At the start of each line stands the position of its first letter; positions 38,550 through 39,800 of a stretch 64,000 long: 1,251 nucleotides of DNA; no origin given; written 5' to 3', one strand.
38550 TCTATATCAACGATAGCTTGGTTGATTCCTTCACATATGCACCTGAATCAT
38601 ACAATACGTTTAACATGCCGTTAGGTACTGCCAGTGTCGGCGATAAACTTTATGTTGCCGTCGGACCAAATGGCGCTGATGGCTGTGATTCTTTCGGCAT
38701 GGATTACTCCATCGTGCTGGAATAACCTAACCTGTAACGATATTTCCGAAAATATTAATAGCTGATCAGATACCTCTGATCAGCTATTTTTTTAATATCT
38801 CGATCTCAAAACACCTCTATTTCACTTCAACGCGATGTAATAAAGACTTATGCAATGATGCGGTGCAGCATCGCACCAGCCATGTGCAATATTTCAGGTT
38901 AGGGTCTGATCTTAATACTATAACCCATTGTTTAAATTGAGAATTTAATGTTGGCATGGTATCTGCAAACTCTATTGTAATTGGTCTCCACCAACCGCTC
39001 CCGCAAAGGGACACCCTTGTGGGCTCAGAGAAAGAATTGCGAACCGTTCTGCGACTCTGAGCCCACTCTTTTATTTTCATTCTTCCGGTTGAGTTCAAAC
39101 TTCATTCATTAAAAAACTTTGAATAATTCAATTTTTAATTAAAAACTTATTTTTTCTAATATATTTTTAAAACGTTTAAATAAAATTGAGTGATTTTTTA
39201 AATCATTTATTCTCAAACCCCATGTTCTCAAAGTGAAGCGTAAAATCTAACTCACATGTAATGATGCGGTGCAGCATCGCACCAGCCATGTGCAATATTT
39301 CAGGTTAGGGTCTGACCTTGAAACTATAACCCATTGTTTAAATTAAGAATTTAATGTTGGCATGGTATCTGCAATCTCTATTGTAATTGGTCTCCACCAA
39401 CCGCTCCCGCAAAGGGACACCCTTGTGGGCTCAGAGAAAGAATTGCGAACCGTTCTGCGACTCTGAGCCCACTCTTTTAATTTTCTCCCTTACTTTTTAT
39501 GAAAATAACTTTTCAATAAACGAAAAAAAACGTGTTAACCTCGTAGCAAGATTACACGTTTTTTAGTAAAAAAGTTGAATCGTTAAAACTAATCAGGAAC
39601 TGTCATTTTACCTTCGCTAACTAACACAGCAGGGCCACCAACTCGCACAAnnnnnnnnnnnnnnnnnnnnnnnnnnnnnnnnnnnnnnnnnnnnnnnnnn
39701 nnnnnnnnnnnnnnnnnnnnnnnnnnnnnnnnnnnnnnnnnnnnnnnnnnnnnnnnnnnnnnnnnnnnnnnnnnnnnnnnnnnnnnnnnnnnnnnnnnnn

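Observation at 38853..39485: Two ~97%-identical copies of a ~230-bp structured non-coding element separated by an AT-rich spacer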

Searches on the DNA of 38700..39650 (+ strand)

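Call 5: search_rna_families(source=window, start=38700, end=39650, threshold=evalue, max_evalue=10, show_alignments=4)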
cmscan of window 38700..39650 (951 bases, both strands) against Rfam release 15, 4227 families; matches with E-value up to 10: 6.
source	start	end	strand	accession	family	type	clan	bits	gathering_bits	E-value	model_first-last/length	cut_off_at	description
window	38704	38793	+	RF00378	Qrr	Gene; sRNA;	-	28.4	50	0.0065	1-108/108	no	Qrr RNA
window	39020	39114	-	RF02995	IMES-5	Gene; sRNA;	-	17.4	96.1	1.2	1-150/150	no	IMES-5 RNA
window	39478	39576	+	RF01627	ceN36-1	Gene; snRNA; snoRNA; HACA-box;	-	17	48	3.2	1-130/130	no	Nematode snoRNA ceN36-1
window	39085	39126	+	RF00522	PreQ1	Cis-reg; riboswitch;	-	16.2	39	2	1-45/45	no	PreQ1 (pre queuosine) riboswitch aptamer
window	39495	39650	-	RF00433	Hsp90_CRE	Cis-reg; thermoregulator;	-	15.1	50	9.6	24-152/152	5'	Hsp90 cis-regulatory element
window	38756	38789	+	RF01822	RsaJ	Gene; sRNA;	-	11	100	8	254-287/287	no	RNA Staph. aureus A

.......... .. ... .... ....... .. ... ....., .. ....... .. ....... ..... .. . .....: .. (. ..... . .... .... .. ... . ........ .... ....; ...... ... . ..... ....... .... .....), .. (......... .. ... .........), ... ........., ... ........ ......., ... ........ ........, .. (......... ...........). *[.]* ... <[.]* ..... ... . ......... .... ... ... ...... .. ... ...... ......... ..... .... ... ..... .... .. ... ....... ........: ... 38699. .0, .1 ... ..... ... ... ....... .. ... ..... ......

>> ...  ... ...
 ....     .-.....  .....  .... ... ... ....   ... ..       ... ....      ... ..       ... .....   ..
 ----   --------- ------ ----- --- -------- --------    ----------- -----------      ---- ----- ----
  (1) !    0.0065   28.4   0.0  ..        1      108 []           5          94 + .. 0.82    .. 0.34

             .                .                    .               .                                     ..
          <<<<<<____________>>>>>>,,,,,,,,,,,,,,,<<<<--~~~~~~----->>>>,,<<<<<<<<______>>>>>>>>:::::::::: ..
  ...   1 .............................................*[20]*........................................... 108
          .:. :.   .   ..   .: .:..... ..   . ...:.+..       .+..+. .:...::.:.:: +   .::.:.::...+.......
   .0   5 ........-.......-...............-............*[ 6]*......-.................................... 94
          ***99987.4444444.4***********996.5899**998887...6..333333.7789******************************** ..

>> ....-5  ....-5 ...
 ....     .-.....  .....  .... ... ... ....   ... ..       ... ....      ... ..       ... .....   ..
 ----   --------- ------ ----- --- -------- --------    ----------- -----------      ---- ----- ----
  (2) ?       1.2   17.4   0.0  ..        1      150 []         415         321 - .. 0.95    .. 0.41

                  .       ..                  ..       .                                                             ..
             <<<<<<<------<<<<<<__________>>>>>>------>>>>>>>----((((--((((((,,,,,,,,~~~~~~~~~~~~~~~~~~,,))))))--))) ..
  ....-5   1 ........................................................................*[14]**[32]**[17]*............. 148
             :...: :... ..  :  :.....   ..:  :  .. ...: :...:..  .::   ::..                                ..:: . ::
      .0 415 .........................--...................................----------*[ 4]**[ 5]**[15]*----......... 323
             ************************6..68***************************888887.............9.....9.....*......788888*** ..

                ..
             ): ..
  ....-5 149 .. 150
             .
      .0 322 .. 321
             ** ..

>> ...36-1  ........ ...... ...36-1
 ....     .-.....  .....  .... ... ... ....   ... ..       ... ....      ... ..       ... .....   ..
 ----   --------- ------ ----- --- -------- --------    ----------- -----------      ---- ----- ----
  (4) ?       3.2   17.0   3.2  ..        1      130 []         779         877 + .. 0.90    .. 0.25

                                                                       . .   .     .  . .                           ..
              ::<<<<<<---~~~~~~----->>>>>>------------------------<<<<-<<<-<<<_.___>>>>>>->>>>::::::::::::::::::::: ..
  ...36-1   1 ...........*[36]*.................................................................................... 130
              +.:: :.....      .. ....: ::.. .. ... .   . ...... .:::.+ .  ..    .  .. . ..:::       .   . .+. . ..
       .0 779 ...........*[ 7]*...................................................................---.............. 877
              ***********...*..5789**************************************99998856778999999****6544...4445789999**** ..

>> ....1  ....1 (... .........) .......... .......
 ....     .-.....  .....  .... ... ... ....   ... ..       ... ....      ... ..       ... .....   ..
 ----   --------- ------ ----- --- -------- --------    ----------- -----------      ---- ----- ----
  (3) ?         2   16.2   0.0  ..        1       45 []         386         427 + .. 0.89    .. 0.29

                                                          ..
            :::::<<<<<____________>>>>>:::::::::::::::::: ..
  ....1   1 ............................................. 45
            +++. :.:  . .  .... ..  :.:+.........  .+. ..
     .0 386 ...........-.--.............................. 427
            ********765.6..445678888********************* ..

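Call 19: search_dna_similar(query=window:38850-39080:+, collection=plasmids, mode=distant, max_evalue=0.001)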
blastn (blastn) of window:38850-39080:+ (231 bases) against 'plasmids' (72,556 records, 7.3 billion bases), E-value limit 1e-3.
No match.

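Call 48: build_rna_model(alignment_id=A3)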
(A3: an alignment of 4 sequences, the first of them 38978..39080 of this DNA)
Model R1 built from alignment A3 (4 sequences, 104 columns); structure: RNAalifold consensus.
model positions 103; base pairs 25; branch points 2; effective number of sequences 0.97; information 0.591 bits per position. Calibrated on 0.2 Mb of random sequence (short: E-values are rough).
structure used (alignment columns):
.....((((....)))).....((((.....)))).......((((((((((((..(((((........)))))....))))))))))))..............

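Call 49: search_with_rna_model(model_id=R1, sources=[window, L001, L002, L003, L004, L005, L006, L007, L008, L009, L010, L017, L018, L019, L020, L021, L022, L023, L024], max_evalue=10, show_alignments=0)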
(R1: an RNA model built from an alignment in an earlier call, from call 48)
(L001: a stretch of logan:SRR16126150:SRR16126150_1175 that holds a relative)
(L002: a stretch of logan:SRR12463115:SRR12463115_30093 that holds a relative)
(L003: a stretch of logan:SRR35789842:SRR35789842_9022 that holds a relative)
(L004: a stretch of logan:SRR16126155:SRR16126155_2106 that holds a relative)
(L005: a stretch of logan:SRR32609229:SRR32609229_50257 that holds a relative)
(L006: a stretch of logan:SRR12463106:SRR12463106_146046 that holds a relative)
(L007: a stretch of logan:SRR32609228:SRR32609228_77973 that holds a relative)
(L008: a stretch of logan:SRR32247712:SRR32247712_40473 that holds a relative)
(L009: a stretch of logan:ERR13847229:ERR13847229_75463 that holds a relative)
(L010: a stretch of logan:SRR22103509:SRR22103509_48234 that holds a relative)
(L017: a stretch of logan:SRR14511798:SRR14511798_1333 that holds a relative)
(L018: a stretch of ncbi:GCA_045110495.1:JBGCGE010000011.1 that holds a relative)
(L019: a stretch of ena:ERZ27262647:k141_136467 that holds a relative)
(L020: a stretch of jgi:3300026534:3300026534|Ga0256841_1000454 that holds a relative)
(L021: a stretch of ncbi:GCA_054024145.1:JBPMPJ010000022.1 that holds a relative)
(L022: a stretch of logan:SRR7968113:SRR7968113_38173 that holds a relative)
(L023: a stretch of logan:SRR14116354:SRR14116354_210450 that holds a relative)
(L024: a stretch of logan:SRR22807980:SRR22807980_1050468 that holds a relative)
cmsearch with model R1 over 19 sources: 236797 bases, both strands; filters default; matches with E-value up to 10: 19.
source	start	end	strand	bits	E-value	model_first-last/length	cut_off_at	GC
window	39384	39486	+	131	7.4e-34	1-103/103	no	0.5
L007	3577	3679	-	131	7.4e-34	1-103/103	no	0.5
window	38978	39080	+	129.9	1.5e-33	1-103/103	no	0.5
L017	11029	11131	-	127.7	5.9e-33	1-103/103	no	0.52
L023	2011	2113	-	108.3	1.5e-27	1-103/103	no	0.5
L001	11021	11057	-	30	1.1e-05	67-103/103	5'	0.46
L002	11021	11057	-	30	1.1e-05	67-103/103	5'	0.46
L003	11021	11057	-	30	1.1e-05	67-103/103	5'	0.46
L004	11021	11057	-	30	1.1e-05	67-103/103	5'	0.46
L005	7372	7408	-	30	1.1e-05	67-103/103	5'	0.46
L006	4596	4632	-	30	1.1e-05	67-103/103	5'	0.46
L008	3261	3297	-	30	1.1e-05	67-103/103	5'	0.46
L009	2080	2116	-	30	1.1e-05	67-103/103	5'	0.46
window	39411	39512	-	16.9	0.05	1-103/103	no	0.41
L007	3551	3652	+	16.9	0.05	1-103/103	no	0.41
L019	4868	4958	-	10.8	2.5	1-103/103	no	0.54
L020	3435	3525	-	10.8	2.5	1-103/103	no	0.54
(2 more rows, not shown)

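Call 75: search_with_rna_model(model_id=R1, sources=[L043, L044, L045, L046, L018, L019], max_evalue=10, filters=off)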
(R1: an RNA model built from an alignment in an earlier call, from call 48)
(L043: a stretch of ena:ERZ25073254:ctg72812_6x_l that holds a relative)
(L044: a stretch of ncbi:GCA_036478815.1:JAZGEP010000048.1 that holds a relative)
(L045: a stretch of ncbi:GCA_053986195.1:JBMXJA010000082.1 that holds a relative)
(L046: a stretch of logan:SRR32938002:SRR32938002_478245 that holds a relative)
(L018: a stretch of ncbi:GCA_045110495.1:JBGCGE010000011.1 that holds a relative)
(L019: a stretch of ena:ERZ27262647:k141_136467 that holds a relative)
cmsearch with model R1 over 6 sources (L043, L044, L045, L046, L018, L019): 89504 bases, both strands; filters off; matches with E-value up to 10: 8.
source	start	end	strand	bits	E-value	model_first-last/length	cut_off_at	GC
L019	4868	4958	-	10.8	0.92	1-103/103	no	0.54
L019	6628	6738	-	10.5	1.2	1-103/103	no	0.49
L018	10147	10234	-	9.3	2.4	1-103/103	no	0.34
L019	17950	18038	+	8.7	3.7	1-103/103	no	0.51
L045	8287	8358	+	8.1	5.4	1-103/103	no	0.36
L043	17686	17777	-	8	5.6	1-103/103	no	0.48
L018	1800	1861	-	7.4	8.3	1-103/103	no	0.29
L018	1094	1148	-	7.2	9.5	1-103/103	no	0.31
